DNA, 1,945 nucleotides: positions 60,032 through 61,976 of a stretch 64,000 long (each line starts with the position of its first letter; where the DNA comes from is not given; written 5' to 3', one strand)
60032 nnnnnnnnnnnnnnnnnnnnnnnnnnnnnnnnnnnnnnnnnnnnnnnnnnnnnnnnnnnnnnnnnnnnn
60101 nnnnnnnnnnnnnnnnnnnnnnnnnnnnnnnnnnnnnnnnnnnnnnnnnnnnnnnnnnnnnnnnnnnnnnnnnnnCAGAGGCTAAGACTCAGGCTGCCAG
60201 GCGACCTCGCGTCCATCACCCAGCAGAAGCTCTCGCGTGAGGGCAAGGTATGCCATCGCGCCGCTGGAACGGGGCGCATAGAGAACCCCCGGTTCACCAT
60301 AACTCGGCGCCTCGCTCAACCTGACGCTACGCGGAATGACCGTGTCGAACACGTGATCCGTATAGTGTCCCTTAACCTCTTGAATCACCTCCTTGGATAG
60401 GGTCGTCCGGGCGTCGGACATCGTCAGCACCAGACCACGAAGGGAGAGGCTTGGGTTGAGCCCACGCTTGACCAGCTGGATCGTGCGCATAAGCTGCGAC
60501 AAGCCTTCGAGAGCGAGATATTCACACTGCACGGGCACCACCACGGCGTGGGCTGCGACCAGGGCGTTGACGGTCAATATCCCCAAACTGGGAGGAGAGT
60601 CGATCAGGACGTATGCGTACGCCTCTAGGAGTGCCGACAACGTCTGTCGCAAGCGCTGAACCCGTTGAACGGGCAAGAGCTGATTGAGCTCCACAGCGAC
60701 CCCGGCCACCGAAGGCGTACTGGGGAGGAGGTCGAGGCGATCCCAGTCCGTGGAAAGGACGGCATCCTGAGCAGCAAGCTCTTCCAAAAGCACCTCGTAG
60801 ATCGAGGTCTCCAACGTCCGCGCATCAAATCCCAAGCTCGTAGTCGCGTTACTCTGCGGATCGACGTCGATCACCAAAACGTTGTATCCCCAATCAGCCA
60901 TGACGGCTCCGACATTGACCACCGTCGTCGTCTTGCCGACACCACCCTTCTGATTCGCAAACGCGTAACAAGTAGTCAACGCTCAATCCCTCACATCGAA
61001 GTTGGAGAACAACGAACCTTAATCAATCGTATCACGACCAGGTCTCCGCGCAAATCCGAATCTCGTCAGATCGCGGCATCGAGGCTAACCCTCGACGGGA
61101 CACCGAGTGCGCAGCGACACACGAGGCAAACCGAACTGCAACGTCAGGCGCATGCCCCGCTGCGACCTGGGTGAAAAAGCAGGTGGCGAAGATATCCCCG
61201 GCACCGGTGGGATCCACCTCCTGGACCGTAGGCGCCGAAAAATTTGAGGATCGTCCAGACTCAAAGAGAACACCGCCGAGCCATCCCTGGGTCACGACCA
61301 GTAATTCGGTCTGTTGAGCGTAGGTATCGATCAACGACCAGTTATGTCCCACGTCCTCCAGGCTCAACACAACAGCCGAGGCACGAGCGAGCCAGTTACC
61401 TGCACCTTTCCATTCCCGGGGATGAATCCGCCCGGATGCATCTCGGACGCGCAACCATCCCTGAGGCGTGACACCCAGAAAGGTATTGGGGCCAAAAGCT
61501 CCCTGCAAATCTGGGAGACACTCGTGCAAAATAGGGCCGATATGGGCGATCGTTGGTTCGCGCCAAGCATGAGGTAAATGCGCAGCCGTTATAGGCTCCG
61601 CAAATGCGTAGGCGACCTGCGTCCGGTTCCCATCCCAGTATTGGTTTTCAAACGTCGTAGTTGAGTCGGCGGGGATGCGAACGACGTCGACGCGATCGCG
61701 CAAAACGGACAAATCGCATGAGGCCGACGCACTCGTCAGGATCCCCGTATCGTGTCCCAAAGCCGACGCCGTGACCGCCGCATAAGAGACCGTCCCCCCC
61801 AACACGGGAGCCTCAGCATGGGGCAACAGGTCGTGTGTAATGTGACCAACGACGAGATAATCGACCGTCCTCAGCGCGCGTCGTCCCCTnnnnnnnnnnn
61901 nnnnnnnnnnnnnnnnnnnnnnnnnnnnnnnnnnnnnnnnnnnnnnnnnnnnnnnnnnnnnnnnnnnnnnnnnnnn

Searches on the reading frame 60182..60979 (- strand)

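Call 20: search_protein_families(library=pfam, proteins=[window:60182-60979:-], max_evalue=0.001)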
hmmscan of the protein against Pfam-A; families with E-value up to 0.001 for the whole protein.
window:60182-60979:- (265 aa): 7 families
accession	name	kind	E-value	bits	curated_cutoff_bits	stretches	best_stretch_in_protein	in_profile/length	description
PF13614.12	AAA_31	-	6.1e-56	189.6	27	1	6-179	5-176/177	AAA domain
PF01656.29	CbiA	-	4.7e-26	91.6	25.4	1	6-230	2-124/125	CobQ/CobB/MinD/ParA nucleotide binding domain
PF06564.18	CBP_BcsQ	-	4.9e-09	36.5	21.3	1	11-247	10-229/234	Cellulose biosynthesis protein BcsQ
PF00142.24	Fer4_NifH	-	3.2e-08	33.8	25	1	11-64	8-59/271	4Fe-4S iron sulfur cluster binding proteins, NifH/frxC family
PF09140.17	MipZ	-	3.6e-08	33.5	20.7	1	7-163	5-142/262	ATPase MipZ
PF02374.21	ArsA_ATPase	-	7.8e-07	29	24.3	1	7-64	5-62/305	Anion-transporting ATPase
PF10609.15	ParA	-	5.4e-06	26.4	27.1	1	6-42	7-43/246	NUBPL iron-transfer P-loop NTPase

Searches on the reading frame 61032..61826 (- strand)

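Call 20: search_protein_families(library=pfam, proteins=[window:61032-61826:-], max_evalue=0.001)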
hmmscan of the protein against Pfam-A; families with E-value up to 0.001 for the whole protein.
window:61032-61826:- (264 aa): 1 family
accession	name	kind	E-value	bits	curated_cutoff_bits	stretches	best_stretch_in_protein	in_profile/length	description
PF00294.29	PfkB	-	3.6e-12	46.7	25.8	1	171-249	218-297/302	pfkB family carbohydrate kinase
